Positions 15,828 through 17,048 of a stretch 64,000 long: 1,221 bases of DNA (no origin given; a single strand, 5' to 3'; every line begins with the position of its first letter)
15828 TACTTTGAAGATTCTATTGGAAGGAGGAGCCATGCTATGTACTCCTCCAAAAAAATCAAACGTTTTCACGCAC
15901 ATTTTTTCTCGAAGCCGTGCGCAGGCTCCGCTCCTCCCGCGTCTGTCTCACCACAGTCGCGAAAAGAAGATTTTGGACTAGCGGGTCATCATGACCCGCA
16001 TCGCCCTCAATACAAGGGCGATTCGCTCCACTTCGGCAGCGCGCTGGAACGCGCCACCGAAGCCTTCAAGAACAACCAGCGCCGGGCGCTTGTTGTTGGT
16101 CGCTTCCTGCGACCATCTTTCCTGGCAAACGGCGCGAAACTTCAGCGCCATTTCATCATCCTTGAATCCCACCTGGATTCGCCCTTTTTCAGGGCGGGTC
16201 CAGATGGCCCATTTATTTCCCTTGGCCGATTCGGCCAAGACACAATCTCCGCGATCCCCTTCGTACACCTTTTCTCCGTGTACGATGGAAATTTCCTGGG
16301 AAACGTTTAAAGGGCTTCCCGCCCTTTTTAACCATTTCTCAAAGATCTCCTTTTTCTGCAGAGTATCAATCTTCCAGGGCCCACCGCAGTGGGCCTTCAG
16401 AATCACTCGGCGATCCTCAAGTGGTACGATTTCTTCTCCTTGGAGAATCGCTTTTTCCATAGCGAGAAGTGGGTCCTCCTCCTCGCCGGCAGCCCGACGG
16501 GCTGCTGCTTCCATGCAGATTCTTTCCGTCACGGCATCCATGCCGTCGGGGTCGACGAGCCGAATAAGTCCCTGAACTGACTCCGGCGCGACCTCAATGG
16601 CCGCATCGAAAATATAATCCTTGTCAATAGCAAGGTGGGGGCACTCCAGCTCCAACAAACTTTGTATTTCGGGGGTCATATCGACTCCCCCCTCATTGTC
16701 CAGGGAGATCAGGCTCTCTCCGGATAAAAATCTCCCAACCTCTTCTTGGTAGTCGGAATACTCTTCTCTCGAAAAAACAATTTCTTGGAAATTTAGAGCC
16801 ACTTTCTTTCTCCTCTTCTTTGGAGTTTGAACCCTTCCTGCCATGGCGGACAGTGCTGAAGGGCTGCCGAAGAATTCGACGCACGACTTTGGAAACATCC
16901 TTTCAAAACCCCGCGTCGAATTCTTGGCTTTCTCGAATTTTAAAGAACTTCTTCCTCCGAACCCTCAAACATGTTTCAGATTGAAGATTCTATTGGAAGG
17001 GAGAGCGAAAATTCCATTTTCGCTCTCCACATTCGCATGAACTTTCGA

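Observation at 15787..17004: Two copies of a ~70-nt promoter-like element placed 35-36 nt upstream of adjacent, non-paralogous genes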

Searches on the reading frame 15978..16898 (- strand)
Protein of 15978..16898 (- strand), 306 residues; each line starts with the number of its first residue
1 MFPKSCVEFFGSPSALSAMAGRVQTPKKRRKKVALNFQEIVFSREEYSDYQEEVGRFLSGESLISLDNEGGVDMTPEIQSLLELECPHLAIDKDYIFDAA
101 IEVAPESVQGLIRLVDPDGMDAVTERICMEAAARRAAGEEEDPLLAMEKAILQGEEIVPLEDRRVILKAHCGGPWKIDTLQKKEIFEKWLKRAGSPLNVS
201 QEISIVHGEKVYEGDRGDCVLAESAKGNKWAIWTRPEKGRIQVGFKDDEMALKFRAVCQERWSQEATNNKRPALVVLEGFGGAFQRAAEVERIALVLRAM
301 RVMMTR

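Call 11: search_protein_families(library=pfam, proteins=[window:15978-16898:-], max_evalue=0.01)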
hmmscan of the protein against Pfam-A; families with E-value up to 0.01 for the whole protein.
window:15978-16898:- (306 aa): 0 families

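Call 14: find_encoding_contigs(protein=window:15978-16898:-, flank=10000, max_places=10)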
Protein window:15978-16898:- (306 aa): no gene with exactly this product is on record in the collection.

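Call 15: find_homologous_proteins(query=window:15978-16898:-)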
Query window:15978-16898:- (306 aa): 3 proteins with E <= 0.001 among 3207 candidates.
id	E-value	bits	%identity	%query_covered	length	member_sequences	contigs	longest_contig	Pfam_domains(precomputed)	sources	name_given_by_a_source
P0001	1.7e-170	584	89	90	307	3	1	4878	-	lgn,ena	-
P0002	6.3e-100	352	57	90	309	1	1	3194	-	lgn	-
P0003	1.4e-96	341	56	90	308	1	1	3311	-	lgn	-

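Call 17: find_encoding_contigs(protein=P0001, flank=10000)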
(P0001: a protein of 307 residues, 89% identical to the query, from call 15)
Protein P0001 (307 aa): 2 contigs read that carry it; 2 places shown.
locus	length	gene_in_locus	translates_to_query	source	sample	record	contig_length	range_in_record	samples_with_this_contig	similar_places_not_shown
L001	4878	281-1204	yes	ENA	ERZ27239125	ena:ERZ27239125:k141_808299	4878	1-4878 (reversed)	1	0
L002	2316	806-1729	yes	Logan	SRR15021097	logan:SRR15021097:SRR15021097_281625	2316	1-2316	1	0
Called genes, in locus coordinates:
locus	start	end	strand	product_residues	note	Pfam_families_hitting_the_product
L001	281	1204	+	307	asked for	-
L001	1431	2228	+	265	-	-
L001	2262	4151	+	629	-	-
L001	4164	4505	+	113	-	-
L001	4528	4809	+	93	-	-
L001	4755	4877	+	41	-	?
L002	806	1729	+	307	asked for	-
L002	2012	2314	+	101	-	?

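Call 18: find_encoding_contigs(protein=P0002, flank=10000)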
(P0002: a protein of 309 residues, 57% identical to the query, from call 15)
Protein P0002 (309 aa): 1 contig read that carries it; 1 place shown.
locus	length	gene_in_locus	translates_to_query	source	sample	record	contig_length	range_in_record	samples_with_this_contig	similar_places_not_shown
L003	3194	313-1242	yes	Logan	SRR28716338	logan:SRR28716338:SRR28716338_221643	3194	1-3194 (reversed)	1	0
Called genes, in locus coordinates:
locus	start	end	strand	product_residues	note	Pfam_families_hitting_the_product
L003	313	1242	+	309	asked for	-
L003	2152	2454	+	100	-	-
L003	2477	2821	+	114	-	-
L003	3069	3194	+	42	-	?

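Call 19: find_encoding_contigs(protein=P0003, flank=10000)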
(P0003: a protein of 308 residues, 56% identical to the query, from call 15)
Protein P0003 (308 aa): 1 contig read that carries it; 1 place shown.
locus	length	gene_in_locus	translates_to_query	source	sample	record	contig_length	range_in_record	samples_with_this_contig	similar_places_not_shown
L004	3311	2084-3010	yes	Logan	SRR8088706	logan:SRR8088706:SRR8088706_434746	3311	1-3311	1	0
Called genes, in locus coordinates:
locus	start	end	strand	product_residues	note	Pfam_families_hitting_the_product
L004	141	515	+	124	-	-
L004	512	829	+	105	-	-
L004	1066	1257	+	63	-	-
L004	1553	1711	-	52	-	-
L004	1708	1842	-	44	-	-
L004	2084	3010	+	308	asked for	-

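Call 27: search_protein_families(library=phrogs, proteins=[window:15978-16802:-], max_evalue=0.01)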
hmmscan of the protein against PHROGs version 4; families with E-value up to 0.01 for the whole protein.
window:15978-16802:- (274 aa): 0 families

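Call 32: find_related_loci(query=A2, collection=metagenome_contigs, flank=3000)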
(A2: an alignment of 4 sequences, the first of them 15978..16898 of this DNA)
Query A2 (306 aa) in metagenome_contigs; peptide patterns used: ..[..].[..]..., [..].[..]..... (x = any residue, [..] = any of these).
80 stretches matched a pattern, but none encodes a relative of the query by tblastn (E <= 1e-3).

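Call 62: search_protein_families(library=pfam, proteins=[L001:4164-4505:+, L001:4528-4809:+], max_evalue=0.05)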
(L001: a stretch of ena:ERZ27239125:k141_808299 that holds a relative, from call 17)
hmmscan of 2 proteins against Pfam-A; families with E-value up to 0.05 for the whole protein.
L001:4164-4505:+ (113 aa): 0 families

L001:4528-4809:+ (93 aa): 1 family
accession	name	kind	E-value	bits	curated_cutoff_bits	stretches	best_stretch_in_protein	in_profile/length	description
PF12670.12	DUF3792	-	0.035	14.7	31.3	1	17-58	61-105/115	Protein of unknown function (DUF3792)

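Call 71: predict_structure(alignment_id=A7)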
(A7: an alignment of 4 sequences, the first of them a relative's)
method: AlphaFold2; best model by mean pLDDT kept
length: 307 residues; sequences in the alignment: 4
mean_pLDDT: 61.8   pTM: 0.41
mean pLDDT of the five models: 61.8, 56.1, 53.0, 50.6, 33.9
residues with pLDDT >= 90: 0; 70-90: 104; 50-70: 131; < 50: 72
segments of 3 or more residues with pLDDT < 50: 1-10, 124-129, 157-175, 194-216, 226-228, 267-271
pLDDT, mean of each block of 10 residues (from residue 1): 37 61 74 65 84 74 83 83 77 61 79 72 48 55 59 55 45 50 61 43 31 44 54 67 74 75 56 66 57 68 57
secondary structure, 60 per line:
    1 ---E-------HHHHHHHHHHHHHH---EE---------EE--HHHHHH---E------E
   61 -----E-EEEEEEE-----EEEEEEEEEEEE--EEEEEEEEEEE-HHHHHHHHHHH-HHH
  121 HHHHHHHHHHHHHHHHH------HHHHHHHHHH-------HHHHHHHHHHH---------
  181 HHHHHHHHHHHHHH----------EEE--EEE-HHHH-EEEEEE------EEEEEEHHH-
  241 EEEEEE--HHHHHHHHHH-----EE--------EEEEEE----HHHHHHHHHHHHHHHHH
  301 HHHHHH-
elements in order: H12-25 H44-49 E68-74 E80-91 E94-104 H106-116 H118-137 H144-153 H161-171 H181-194 E205-207 E210-212 H214-217 E219-224 E231-236 E241-246 H249-258 E274-279 H284-306
